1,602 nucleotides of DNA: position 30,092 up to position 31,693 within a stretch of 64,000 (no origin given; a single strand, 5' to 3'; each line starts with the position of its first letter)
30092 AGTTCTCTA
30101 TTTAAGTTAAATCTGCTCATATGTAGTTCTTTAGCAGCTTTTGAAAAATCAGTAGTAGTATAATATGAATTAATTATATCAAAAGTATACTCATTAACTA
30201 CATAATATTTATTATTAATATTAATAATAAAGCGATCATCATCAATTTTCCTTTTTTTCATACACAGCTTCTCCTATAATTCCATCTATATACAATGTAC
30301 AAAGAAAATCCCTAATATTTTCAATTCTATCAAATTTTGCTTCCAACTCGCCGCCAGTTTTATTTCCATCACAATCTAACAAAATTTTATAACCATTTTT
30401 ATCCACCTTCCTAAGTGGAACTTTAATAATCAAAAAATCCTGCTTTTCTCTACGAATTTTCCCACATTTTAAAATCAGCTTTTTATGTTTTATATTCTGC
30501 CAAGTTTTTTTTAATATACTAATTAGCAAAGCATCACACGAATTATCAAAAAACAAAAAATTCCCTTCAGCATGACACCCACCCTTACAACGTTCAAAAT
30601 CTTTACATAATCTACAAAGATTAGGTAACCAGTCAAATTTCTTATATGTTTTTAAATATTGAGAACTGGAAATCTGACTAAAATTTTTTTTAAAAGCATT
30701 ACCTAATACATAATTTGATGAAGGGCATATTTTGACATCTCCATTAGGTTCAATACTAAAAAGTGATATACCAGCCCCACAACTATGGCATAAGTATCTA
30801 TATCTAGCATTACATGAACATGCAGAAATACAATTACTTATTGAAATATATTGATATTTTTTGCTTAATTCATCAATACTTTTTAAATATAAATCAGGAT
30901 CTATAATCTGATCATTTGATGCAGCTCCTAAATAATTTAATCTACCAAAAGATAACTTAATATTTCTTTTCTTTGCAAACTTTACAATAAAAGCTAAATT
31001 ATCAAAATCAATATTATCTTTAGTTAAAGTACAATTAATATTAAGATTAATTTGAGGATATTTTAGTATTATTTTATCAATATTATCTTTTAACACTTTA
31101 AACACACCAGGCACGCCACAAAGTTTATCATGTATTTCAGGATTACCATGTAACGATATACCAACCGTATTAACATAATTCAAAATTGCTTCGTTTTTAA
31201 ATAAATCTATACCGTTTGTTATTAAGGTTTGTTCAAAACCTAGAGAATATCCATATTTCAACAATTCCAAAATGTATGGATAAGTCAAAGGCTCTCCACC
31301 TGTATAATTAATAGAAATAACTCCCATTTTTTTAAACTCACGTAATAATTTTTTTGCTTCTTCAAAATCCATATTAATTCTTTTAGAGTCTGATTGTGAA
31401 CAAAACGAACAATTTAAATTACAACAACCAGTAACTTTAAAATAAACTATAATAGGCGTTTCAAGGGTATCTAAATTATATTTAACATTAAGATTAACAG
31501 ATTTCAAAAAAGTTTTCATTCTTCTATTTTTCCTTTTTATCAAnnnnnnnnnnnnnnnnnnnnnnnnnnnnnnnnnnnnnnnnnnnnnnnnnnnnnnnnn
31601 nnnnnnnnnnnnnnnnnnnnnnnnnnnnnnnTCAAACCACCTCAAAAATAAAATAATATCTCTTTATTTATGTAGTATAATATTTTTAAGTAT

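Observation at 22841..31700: Compact RiPP-like island with an enzyme combination that fits no class I can name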

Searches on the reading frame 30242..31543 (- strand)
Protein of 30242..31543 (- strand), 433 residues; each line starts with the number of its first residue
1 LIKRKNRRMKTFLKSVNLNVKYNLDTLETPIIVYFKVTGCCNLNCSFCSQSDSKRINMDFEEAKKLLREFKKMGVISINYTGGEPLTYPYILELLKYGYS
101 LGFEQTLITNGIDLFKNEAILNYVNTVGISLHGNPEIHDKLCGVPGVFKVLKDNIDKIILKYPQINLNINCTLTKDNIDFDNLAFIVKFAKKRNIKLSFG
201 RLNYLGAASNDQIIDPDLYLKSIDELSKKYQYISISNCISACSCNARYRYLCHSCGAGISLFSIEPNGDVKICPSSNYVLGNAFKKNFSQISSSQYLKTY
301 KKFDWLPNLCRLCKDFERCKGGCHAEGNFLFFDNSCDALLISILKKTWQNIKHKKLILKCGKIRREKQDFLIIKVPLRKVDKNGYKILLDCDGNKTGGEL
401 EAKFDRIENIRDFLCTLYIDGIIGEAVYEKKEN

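Call 4: search_protein_families(library=pfam, proteins=[window:30242-31543:-], max_evalue=0.01)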
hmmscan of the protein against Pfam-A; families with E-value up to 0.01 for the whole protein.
window:30242-31543:- (433 aa): 3 families
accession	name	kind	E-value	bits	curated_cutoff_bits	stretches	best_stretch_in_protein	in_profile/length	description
PF04055.27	Radical_SAM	-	6.6e-17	62.6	29.5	1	37-159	3-137/166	Radical SAM superfamily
PF13186.11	SPASM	-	1.7e-06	28.7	21.5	1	255-314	1-67/67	Iron-sulfur cluster-binding domain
PF13353.11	Fer4_12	-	0.00022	22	22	1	37-135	12-117/137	4Fe-4S single cluster domain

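Call 5: search_protein_families(library=ncbifam, proteins=[window:30242-31543:-], max_evalue=0.01)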
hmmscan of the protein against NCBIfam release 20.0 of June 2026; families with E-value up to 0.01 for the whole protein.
window:30242-31543:- (433 aa): 61 families (the best 25 are shown)
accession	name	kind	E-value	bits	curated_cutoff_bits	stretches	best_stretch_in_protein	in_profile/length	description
TIGR03962.1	mycofact_rSAM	equivalog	8.3e-26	90.9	265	1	26-328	7-318/339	mycofactocin radical SAM maturase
TIGR04545.1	rSAM_ahbD_hemeb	equivalog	3.3e-23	82.7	500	1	33-191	2-163/339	heme b synthase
TIGR02109.1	PQQ_syn_pqqE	equivalog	8.9e-23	80.8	381.35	1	26-330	2-319/358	pyrroloquinoline quinone biosynthesis protein PqqE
TIGR03961.1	rSAM_PTO1314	hypoth_equivalog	1.2e-20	74.1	306.05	1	26-307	18-291/332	PTO1314 family radical SAM protein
TIGR04053.2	TIGR04053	equivalog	1.4e-20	73.9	395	1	25-197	2-180/366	TIGR04053 family radical SAM/SPASM domain-containing protein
TIGR04082.1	rSAM_for_selen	equivalog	2.5e-19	69.4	350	1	34-325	202-498/516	thio(seleno)oxazole modification radical SAM maturase SbtM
TIGR04054.1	rSAM_NirJ1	equivalog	5.5e-19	68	650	1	30-210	36-218/387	putative heme d1 biosynthesis radical SAM protein NirJ1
TIGR04303.1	GeoRSP_rSAM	equivalog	1.2e-18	67.8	400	1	27-327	1-310/325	GeoRSP system radical SAM/SPASM protein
TIGR04347.1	pseudo_SAM_Halo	equivalog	2.1e-18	66.8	525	1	28-218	36-226/390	TIGR04347 family pseudo-SAM/SPASM protein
TIGR04055.1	rSAM_NirJ2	equivalog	3.4e-18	66.3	500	1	32-329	1-309/326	putative heme d1 biosynthesis radical SAM protein NirJ2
TIGR04546.1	rSAM_ahbC_deAc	equivalog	1.3e-17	63.7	650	1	29-219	38-228/390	12,18-didecarboxysiroheme deacetylase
TIGR04051.1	rSAM_NirJ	equivalog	9.6e-17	61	515.45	1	32-212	3-186/354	heme d1 biosynthesis radical SAM protein NirJ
NF038283.1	viperin_w_prok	equivalog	1.1e-16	60.8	180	1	32-193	3-182/281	viperin family antiviral radical SAM protein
NF045574.1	sacti_mat_StsB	exception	7.4e-16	58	625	1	32-325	97-397/466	StsB family radical SAM/SPASM domain sactipeptide maturase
NF050035.1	rSAM_WgK_link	exception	1.2e-15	57.4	650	1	27-196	5-177/367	radical SAM/SPASM peptide maturase WgkB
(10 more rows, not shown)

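Call 30: search_solved_structures(query=window:30242-31543:-, max_evalue=0.001)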
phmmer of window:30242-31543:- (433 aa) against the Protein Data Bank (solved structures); distinct sequences matched with E-value up to 0.001: 19.
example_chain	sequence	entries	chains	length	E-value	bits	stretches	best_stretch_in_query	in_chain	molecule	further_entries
6c8v_A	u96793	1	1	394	2.2e-12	49.7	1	23-333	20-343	Coenzyme PQQ synthesis protein E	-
6efn_A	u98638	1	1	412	4.7e-11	45.3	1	18-189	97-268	Sporulation killing factor maturation protein SkfB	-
7vob_C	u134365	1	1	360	3.4e-08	35.9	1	33-148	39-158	Cytosylglucuronate decarboxylase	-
7voc_C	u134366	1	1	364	3.5e-08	35.9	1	33-148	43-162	Cytosylglucuronate decarboxylase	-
9dfu_A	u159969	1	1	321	6e-08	35.1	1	28-127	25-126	Radical SAM core domain-containing protein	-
9dfn_A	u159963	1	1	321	1e-07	34.3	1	28-127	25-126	Radical SAM core domain-containing protein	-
8ai3_A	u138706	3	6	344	2.1e-07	33.3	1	37-179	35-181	Putative peptide biosynthesis protein YydG | Radical SAM core domain-containing protein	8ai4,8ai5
8ai1_A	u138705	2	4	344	2.1e-07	33.3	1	37-179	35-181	Putative peptide biosynthesis protein YydG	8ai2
8ai6_A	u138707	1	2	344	2.2e-07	33.3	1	37-179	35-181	Putative peptide biosynthesis protein YydG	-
7tol_A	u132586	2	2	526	3.1e-07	32.8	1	28-130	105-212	glycerol dibiphytanyl glycerol tetraether - macrocyclic archaeol synthase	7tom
5v1q_A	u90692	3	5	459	6.4e-07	31.7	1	20-325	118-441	Radical SAM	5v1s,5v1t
5vsl_A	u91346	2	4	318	1.2e-06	30.8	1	27-157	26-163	Radical S-adenosyl methionine domain-containing protein 2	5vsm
6q2p_A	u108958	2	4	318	1.3e-06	30.7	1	27-105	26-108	Radical S-adenosyl methionine domain-containing protein 2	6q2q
7n7h_A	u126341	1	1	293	3.3e-06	29.4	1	29-98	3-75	VIPERIN-LIKE ENZYME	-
6b4c_A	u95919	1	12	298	3.9e-06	29.1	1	26-120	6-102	Viperin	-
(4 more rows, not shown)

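Call 62: find_homologous_proteins(query=window:30242-31519:-, max_evalue=1e-20)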
Query window:30242-31519:- (425 aa): 71 proteins with E <= 1e-20 among 4022 candidates.
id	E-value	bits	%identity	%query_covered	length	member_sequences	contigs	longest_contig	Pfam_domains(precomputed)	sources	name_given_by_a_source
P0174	1.6e-285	965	100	100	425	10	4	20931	PF13186.12,PF04055.28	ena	-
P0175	7.6e-191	653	65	100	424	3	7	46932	PF13186.12,PF04055.28,PF13353.12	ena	-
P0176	1.7e-187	642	65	100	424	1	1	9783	PF13186.12,PF04055.28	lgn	-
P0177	2.8e-181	621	63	100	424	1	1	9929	PF13186.12,PF04055.28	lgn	-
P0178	1.1e-180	619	64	100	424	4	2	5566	PF13186.12,PF04055.28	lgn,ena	-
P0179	9.1e-180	616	63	100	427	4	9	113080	PF13186.12,PF04055.28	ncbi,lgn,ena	-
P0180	1.4e-177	609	63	100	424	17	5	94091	PF13186.12,PF04055.28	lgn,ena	-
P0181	3.8e-176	604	62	100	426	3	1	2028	PF13186.12,PF04055.28,PF13353.12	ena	-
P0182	1.0e-175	603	61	100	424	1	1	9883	PF13186.12,PF04055.28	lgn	-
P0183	7.2e-175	600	62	100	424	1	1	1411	PF13186.12,PF04055.28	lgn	-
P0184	1.8e-170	586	61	100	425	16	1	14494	PF13186.12,PF04055.28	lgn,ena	-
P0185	4.0e-169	581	61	100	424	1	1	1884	PF13186.12,PF04055.28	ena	-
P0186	1.9e-161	556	57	100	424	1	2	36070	PF13186.12,PF04055.28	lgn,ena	-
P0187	5.8e-153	528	56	99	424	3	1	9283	PF13186.12,PF04055.28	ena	-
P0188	9.2e-149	514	55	98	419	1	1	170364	PF13186.12,PF04055.28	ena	-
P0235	2.5e-79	285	38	97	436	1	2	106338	PF13186.12,PF04055.28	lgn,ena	-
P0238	1.6e-65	240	38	92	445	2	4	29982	PF04055.28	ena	-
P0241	1.1e-39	155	32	89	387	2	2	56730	PF13186.12,PF04055.28,PF13353.12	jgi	jgi:radical SAM protein with 4Fe4S-binding SPASM domain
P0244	2.9e-21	94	28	71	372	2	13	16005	PF13186.12,PF04055.28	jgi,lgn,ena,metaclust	metaclust:\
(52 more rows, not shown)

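Call 74: predict_structure(alignment_id=A5)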
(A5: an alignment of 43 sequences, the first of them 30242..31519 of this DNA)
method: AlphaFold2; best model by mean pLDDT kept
length: 425 residues; sequences in the alignment: 43
mean_pLDDT: 94.0   pTM: 0.88
mean pLDDT of the five models: 94.0, 93.5, 91.6, 91.4, 90.7
residues with pLDDT >= 90: 367; 70-90: 52; 50-70: 5; < 50: 1
segments of 3 or more residues with pLDDT < 50: none
pLDDT, mean of each block of 10 residues (from residue 1): 88 86 97 94 90 98 98 95 98 98 95 98 98 97 98 98 97 98 98 93 94 97 92 93 91 97 94 97 94 91 89 89 92 95 97 92 93 96 97 97 97 88 55
secondary structure, 60 per line:
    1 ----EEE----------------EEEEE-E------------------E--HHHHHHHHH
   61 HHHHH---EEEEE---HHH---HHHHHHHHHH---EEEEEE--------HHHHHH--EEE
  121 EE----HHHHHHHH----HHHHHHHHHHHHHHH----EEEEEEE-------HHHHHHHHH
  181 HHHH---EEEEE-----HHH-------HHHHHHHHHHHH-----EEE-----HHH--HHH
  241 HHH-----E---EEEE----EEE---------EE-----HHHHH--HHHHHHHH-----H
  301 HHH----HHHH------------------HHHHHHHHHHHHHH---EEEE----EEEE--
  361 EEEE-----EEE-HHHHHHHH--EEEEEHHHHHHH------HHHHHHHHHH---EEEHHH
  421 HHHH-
elements in order: E5-7 E24-28 H52-65 E69-73 H83-92 E96-101 H110-115 E118-122 H127-134 H139-153 E158-164 H172-184 E188-192 H208-219 E225-227 H238-243 E253-256 E261-263 H280-284 H287-294 H300-303 H308-311 H330-343 E347-350 E355-358 E361-364 E370-372 H374-381 E384-388 H389-395 H402-411 E415-417 H418-424

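Call 76: search_protein_families(library=padloc, proteins=[window:30242-31519:-], max_evalue=0.001)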
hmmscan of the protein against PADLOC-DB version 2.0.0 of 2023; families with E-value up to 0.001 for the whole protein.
window:30242-31519:- (425 aa): 3 families
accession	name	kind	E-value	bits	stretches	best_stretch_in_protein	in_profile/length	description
PDLC02903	pVip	-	1e-21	75.6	1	25-185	2-165/257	Viperins not associated with kinases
PDLC02904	pVip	-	1.3e-21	75.3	1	22-188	2-171/262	Viperins associated with kinases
PDLC02905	pVip-kinase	-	2.5e-08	31.6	1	25-189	184-360/474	Viperin-kinase fusion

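Call 77: fold_search(model_id=the predicted structure, library=pdb)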
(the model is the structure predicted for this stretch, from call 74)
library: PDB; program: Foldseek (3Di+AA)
matches with E <= 10: 1813; with E <= 0.001: 126
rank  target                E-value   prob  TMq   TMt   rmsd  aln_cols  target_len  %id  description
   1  6efn                  6.5e-17  1.00  0.54  0.60   3.5       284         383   23  Structure of a RiPP maturase, SkfB (released 2018-10-24)
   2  5v1t_A                3.9e-16  1.00  0.57  0.56   5.4       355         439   20  Crystal structure of Streptococcus suis SuiB bound to precursor peptide SuiA (released 2017-08-30)
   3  5v1s_A                4.1e-16  1.00  0.56  0.56   4.6       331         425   20  Crystal structure of Streptococcus suis SuiB bound to S-adenosylmethionine (released 2017-08-30)
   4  5v1q_A                1.5e-15  1.00  0.56  0.56   5.4       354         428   20  Crystal structure of Streptococcus suis SuiB (released 2017-08-30)
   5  5v1q_B                4.2e-15  1.00  0.56  0.54   5.1       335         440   21  Crystal structure of Streptococcus suis SuiB (released 2017-08-30)
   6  5v1s_B                3.7e-14  1.00  0.54  0.53   5.3       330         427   20  Crystal structure of Streptococcus suis SuiB bound to S-adenosylmethionine (released 2017-08-30)
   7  7vob                  1.6e-13  1.00  0.53  0.68   5.9       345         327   15  The crystal structure of a Radical SAM Enzyme BlsE involved in the Biosynthesis of Blasticidin S (released 2022-05-04)
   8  6c8v                  6.9e-13  1.00  0.52  0.69   5.8       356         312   18  X-ray structure of PqqE from Methylobacterium extorquens (released 2018-02-14)
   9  5why_A                1.4e-12  1.00  0.56  0.57   4.7       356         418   18  Structural Insights into Thioether Bond Formation in the Biosynthesis of Sactipeptides (released 2017-07-26)
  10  5vsl_A                1.7e-11  1.00  0.46  0.73   4.0       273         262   17  Crystal structure of viperin with bound [4Fe-4S] cluster and S-adenosylhomocysteine (SAH) (released 2017-06-14)
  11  5vsl_B                3.7e-11  1.00  0.46  0.74   3.9       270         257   17  Crystal structure of viperin with bound [4Fe-4S] cluster and S-adenosylhomocysteine (SAH) (released 2017-06-14)
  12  6q2p_B                6.2e-11  1.00  0.46  0.65   3.7       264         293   18  Crystal structure of mouse viperin bound to cytidine triphosphate and S-adenosylhomocysteine (released 2020-01-22)
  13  9dfn                  7.0e-11  1.00  0.48  0.70   3.4       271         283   17  X-ray crystal structure of the second viperin-like enzyme from Trichoderma virens with bound CTP and SAM (released 2025-02-19)
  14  9dfu                  7.0e-11  1.00  0.48  0.71   3.5       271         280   17  X-ray crystal structure of the second Viperin-like enzyme from T. virens variant F40H with bound CTP and SAM (released 2025-02-19)
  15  4k39_A                7.9e-11  1.00  0.55  0.64   8.8       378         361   21  Native anSMEcpe with bound AdoMet and Cp18Cys peptide (released 2013-05-08)
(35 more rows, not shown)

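Call 84: find_encoding_contigs(protein=P0238, flank=8000, max_places=1)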
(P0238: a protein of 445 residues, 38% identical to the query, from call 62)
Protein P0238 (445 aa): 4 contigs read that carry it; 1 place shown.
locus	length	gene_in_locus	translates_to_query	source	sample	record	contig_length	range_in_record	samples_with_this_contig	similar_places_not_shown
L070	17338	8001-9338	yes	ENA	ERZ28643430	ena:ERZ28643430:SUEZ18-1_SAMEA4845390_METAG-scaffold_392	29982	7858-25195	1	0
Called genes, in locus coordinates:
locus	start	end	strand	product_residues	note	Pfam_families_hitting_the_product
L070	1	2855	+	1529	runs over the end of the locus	PF00754:F5_F8_type_C, PF22633:F5_F8_type_C_2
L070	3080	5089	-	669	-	PF18560:Lectin_like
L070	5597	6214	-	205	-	PF18734:HEPN_AbiU2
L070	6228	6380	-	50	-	-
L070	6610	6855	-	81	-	-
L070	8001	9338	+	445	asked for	PF04055:Radical_SAM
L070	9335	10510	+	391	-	PF04055:Radical_SAM, PF13353:Fer4_12 (faint), PF13186:SPASM (weak)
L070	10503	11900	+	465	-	PF01326:PPDK_N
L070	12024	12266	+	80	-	PF00391:PEP-utilizers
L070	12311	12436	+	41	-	-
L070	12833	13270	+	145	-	-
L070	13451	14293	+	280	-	PF02498:Bro-N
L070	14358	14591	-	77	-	PF13443:HTH_26, PF01381:HTH_3 (weak)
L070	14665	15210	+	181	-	-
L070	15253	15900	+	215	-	-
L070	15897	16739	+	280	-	-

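Call 85: find_encoding_contigs(protein=P0241, flank=8000, max_places=1)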
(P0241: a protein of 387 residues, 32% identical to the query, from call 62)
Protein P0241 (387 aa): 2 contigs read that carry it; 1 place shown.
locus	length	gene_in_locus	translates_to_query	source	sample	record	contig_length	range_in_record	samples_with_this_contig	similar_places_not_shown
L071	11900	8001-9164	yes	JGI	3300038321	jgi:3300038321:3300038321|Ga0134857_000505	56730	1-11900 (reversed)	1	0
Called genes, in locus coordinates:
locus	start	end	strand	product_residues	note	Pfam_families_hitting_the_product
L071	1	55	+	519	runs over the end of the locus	PF00654:Voltage_CLC, PF02080:TrkA_C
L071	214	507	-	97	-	-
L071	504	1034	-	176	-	PF01613:Flavin_Reduct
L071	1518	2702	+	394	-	PF06224:AlkZ-like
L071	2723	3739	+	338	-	PF01544:CorA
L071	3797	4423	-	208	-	-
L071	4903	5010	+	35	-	-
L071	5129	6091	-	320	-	PF01548:DEDD_Tnp_IS110, PF02371:Transposase_20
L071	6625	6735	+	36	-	-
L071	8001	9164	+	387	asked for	PF04055:Radical_SAM, PF13353:Fer4_12 (weak), PF13186:SPASM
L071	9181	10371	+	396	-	PF04055:Radical_SAM, PF13353:Fer4_12 (faint), PF13186:SPASM (weak)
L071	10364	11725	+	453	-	PF02310:B12-binding, PF04055:Radical_SAM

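Call 86: find_encoding_contigs(protein=P0244, flank=8000, max_places=1)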
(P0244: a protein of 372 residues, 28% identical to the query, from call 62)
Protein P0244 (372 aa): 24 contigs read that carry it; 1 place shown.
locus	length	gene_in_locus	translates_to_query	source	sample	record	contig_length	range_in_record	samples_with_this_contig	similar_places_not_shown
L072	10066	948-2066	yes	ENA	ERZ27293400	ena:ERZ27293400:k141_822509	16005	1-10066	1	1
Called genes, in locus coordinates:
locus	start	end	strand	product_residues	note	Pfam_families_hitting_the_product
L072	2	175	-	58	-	?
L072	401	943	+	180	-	PF01551:Peptidase_M23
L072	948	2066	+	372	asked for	PF04055:Radical_SAM, PF13186:SPASM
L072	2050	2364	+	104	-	-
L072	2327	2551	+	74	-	-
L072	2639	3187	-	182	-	-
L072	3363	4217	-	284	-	PF13847:Methyltransf_31 (faint), PF01209:Ubie_methyltran (weak), PF08241:Methyltransf_11 (weak), PF13649:Methyltransf_25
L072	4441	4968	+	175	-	PF00583:Acetyltransf_1, PF13673:Acetyltransf_10, PF13508:Acetyltransf_7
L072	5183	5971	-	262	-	PF00881:Nitroreductase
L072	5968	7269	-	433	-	PF02624:YcaO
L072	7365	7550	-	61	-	PF27784:Bacteriocin_sonorensin (weak)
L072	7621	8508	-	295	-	PF00398:RrnaAD, PF13649:Methyltransf_25 (weak)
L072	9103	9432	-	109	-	-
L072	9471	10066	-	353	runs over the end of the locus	-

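Call 107: find_encoding_contigs(protein=P0235, flank=10000, max_places=1)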
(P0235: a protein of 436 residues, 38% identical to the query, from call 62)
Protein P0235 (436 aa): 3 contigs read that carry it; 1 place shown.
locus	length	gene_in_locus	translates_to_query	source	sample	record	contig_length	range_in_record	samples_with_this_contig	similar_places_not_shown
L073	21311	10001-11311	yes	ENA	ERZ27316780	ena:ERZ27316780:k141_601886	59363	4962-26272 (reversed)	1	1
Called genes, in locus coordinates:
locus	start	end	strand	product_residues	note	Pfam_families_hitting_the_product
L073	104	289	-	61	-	-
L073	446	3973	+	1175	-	PF19263:DUF5906, PF00476:DNA_pol_A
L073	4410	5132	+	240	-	-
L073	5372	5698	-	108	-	PF12599:DUF3768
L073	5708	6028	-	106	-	-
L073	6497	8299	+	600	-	PF01326:PPDK_N, PF00391:PEP-utilizers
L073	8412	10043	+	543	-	PF02624:YcaO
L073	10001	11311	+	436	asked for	PF04055:Radical_SAM, PF13186:SPASM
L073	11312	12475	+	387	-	PF04055:Radical_SAM, PF13353:Fer4_12 (weak), PF13186:SPASM (weak)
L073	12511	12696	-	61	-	-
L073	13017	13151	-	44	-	-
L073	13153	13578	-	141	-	-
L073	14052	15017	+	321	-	PF03906:Phage_T7_tail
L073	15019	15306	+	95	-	-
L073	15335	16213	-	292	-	PF08759:GT-D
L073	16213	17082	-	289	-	PF00535:Glycos_transf_2, PF10111:Glyco_tranf_2_2, PF13641:Glyco_tranf_2_3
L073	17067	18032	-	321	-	PF01501:Glyco_transf_8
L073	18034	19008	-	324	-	PF05704:Caps_synth (weak), PF04488:Gly_transf_sug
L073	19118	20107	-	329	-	PF00535:Glycos_transf_2, PF10111:Glyco_tranf_2_2, PF13506:Glyco_transf_21, PF13641:Glyco_tranf_2_3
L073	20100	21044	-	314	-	PF00535:Glycos_transf_2, PF10111:Glyco_tranf_2_2, PF13641:Glyco_tranf_2_3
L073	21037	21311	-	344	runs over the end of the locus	PF01418:HTH_6 (faint), PF01710:HTH_Tnp_IS630 (faint), PF01047:MarR (faint), PF01371:Trp_repressor (faint), PF01978:TrmB (faint), PF02042:RWP-RK (faint), PF13936:HTH_38 (weak), PF13384:HTH_23 (weak), +43 more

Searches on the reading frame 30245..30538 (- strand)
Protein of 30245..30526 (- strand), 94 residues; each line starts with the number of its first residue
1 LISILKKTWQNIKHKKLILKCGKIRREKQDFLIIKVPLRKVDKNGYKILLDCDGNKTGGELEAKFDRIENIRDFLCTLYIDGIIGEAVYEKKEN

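Call 27: search_protein_families(library=pfam, proteins=[window:30245-30526:-], max_evalue=10)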
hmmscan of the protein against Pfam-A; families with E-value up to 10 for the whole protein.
seq(94 aa): 0 families

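Call 60: search_solved_structures(query=A3, max_evalue=10)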
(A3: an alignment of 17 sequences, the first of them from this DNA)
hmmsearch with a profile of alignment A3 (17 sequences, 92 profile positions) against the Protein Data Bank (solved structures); distinct sequences matched with E-value up to 10: 2.
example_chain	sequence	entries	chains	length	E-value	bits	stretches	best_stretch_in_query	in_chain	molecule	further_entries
5ueb_A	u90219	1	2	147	0.0094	19.3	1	24-57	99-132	NegoA.19184.a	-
9io5_A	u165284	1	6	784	4.3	10.8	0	10-78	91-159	G1-ATPase subunit beta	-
